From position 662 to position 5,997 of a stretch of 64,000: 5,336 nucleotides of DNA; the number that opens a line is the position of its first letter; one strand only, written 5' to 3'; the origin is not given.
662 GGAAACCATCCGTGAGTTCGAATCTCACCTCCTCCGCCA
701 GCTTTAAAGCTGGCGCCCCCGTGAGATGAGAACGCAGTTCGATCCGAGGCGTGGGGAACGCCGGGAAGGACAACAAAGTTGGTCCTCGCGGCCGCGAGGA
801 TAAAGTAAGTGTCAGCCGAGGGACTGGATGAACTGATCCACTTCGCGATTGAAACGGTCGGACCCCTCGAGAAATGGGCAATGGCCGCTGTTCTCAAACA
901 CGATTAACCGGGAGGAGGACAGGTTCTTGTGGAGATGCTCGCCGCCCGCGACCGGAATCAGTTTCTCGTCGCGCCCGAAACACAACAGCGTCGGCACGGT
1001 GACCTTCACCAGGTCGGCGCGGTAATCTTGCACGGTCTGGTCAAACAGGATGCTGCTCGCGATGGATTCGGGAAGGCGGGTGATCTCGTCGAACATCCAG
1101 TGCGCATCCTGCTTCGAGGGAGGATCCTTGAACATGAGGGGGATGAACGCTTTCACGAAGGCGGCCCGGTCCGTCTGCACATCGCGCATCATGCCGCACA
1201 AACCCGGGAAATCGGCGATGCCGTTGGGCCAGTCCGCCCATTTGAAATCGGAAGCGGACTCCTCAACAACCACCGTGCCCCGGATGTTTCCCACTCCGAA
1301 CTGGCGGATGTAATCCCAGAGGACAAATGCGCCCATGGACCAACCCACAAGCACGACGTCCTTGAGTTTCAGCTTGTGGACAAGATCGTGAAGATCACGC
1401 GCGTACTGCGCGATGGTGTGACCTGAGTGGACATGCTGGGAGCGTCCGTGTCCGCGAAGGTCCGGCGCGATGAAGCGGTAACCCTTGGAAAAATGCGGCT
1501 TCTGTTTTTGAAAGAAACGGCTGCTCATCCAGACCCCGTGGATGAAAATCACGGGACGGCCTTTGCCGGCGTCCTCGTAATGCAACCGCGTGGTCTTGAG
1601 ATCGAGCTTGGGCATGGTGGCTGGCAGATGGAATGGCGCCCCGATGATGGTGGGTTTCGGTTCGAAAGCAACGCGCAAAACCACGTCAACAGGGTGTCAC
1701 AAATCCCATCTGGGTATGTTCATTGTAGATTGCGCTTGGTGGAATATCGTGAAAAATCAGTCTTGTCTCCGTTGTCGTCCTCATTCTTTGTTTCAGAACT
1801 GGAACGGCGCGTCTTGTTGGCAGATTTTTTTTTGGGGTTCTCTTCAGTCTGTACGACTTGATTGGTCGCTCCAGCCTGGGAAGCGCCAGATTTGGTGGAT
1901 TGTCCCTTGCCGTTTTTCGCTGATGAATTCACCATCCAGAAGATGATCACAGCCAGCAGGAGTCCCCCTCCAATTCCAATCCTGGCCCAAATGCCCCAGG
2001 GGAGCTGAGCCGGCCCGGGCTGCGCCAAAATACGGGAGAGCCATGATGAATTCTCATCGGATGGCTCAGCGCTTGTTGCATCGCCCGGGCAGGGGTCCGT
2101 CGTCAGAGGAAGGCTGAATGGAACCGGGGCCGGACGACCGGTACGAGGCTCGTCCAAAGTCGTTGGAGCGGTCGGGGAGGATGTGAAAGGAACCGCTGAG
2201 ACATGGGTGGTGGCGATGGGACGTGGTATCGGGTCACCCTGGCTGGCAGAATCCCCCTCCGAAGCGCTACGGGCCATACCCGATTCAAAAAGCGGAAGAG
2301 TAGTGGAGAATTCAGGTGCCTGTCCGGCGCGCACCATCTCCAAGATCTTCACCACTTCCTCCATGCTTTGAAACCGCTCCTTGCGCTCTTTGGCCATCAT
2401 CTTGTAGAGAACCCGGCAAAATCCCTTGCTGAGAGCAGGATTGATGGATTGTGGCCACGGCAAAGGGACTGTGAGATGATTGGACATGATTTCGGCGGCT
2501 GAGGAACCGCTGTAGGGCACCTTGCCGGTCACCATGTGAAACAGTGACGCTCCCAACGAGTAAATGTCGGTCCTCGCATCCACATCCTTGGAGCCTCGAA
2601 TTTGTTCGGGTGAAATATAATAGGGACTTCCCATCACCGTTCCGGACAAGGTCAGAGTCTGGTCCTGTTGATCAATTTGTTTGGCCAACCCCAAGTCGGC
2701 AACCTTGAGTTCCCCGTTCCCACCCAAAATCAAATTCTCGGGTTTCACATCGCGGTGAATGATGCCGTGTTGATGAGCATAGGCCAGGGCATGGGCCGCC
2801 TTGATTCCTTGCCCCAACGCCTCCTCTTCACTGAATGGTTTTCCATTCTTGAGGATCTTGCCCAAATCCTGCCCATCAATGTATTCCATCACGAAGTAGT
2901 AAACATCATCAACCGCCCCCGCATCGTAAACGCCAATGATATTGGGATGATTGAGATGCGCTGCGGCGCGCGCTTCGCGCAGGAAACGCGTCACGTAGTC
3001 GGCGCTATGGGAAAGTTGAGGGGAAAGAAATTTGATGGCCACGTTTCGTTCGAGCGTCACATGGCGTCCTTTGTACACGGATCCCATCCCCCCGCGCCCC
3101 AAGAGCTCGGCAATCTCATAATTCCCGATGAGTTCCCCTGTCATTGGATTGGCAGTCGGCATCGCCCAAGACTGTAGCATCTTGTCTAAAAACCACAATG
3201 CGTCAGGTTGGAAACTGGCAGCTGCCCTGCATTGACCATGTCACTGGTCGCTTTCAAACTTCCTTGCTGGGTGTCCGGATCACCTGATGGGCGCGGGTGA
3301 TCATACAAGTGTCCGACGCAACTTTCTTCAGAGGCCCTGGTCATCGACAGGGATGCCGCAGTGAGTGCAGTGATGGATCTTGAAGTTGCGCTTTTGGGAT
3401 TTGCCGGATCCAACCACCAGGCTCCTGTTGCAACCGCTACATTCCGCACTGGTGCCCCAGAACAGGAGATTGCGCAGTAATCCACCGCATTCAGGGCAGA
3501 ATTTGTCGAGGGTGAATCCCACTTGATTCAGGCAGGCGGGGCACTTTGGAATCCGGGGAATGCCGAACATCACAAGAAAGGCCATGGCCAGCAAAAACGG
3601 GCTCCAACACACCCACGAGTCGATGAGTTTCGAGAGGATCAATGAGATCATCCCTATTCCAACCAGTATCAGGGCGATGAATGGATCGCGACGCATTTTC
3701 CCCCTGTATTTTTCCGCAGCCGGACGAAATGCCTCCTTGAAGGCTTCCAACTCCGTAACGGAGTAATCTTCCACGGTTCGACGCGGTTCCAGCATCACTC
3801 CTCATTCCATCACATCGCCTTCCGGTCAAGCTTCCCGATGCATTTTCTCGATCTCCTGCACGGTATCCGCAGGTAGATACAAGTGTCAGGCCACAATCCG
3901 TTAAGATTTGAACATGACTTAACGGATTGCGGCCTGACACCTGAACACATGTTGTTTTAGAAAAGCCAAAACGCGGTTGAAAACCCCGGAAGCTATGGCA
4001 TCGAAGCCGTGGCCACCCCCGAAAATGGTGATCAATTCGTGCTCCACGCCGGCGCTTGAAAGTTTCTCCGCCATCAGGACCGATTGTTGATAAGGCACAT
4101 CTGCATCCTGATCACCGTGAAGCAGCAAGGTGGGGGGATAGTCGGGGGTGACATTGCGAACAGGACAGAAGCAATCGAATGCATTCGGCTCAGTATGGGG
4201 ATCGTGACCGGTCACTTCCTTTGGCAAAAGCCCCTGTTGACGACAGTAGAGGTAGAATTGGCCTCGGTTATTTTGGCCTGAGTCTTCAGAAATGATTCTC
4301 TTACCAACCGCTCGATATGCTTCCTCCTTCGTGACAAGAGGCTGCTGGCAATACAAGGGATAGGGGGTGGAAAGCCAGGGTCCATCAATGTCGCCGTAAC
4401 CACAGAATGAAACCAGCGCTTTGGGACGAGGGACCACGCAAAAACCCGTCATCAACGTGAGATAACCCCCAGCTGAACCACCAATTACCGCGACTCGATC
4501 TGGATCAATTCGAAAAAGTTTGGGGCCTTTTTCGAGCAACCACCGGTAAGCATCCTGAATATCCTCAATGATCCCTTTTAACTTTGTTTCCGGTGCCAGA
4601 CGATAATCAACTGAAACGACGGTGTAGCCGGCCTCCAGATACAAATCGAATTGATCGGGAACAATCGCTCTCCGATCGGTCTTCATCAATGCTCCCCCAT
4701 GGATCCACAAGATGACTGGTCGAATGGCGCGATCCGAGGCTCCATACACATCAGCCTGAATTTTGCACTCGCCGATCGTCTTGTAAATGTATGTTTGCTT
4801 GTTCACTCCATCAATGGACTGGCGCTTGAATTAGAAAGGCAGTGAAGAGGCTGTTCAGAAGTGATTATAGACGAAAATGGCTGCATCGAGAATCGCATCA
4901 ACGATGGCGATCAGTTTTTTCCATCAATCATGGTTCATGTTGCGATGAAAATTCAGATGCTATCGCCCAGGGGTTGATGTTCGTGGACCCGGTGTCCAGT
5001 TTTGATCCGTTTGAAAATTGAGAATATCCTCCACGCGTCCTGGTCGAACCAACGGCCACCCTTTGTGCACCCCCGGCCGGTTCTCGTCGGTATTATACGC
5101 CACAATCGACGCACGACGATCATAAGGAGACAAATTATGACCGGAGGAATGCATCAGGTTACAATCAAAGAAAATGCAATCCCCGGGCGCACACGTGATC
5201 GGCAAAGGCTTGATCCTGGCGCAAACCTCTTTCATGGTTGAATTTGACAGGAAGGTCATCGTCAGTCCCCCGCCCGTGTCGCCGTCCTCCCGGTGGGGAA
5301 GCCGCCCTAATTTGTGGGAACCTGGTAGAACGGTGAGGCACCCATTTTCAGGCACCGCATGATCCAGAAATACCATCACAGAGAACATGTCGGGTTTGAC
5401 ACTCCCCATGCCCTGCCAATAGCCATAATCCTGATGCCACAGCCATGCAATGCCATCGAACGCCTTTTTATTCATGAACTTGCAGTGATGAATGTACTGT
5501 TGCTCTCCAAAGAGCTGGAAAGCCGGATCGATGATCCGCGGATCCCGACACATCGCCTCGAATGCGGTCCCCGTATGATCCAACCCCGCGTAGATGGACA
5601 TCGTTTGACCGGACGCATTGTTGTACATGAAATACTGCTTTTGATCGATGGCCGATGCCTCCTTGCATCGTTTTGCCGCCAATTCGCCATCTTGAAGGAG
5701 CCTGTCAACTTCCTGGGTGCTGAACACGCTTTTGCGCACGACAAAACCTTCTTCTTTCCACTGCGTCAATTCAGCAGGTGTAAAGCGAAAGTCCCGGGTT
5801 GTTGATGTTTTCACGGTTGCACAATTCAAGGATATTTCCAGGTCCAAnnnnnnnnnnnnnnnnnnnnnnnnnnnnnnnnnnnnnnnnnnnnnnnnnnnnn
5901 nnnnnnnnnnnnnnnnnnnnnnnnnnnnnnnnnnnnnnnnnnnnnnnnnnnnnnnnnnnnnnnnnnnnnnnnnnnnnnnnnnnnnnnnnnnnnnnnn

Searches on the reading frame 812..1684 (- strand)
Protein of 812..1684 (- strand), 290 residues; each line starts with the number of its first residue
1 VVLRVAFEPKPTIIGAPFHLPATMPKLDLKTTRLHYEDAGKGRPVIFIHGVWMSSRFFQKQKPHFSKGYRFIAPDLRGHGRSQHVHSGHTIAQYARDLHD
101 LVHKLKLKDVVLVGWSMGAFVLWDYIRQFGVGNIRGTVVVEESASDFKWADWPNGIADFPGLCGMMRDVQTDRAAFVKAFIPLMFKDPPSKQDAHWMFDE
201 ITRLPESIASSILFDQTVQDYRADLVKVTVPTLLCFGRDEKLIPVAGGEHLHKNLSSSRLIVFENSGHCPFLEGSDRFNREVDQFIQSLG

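Call 42: search_protein_families(library=pfam, proteins=[window:812-1684:-], max_evalue=0.00001)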
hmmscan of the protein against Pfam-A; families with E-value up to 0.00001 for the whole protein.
window:812-1684:- (290 aa): 3 families
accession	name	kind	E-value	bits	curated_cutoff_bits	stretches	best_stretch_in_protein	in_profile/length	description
PF12697.13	Abhydrolase_6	-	3.7e-26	93.6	26.3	1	45-280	1-216/217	Alpha/beta hydrolase family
PF00561.26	Abhydrolase_1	-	3.1e-25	89.7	25.8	1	44-274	2-244/245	alpha/beta hydrolase fold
PF12146.15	Hydrolase_4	-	6.5e-16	58.8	27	1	45-127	7-95/239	Serine aminopeptidase, S33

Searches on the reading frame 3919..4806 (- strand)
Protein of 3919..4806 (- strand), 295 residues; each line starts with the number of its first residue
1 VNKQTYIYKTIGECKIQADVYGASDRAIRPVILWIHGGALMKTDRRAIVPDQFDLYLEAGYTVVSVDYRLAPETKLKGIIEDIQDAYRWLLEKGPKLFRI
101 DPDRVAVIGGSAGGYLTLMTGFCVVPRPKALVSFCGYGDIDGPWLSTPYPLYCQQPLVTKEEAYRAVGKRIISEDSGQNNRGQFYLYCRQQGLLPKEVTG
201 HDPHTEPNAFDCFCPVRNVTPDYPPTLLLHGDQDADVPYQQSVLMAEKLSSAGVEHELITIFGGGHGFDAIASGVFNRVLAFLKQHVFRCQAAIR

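Call 42: search_protein_families(library=pfam, proteins=[window:3919-4806:-], max_evalue=0.00001)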
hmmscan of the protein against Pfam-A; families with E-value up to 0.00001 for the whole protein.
window:3919-4806:- (295 aa): 4 families
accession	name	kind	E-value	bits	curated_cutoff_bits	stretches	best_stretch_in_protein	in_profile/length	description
PF20434.5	BD-FAE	-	1.4e-31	110.1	26.8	2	23-122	6-108/215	BD-FAE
PF07859.19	Abhydrolase_3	-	2e-23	83.7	25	1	32-268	1-208/210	alpha/beta hydrolase fold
PF00326.27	Peptidase_S9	-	1.8e-20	73.8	22.6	1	203-286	122-209/213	Prolyl oligopeptidase family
PF12697.13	Abhydrolase_6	-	1.2e-08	36.3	26.3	1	32-266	1-204/217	Alpha/beta hydrolase family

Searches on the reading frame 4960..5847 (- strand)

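Call 19: search_protein_families(library=ncbifam, proteins=[window:4960-5814:-])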
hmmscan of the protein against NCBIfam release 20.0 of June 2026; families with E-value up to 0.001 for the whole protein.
window:4960-5814:- (284 aa): 3 families
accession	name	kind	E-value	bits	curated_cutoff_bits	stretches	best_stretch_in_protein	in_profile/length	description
TIGR02408.1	ectoine_ThpD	equivalog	1.3e-28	100.1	336.5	1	14-246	20-253/277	ectoine hydroxylase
NF052437.1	MPhHdxlPhnYGIM8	equivalog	1.5e-07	31.1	500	1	12-242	6-215/260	methylphosphonate hydroxylase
TIGR01762.1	chlorin-enz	subfamily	0.0006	19.2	226.3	0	92-168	74-158/288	chlorinating enzyme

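Call 42: search_protein_families(library=pfam, proteins=[window:4960-5847:-], max_evalue=0.00001)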
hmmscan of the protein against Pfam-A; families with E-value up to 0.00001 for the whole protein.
window:4960-5847:- (295 aa): 1 family
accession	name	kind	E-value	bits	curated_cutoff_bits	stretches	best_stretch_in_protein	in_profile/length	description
PF05721.19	PhyH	-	3.2e-30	106.4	22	1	30-246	1-213/213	Phytanoyl-CoA dioxygenase (PhyH)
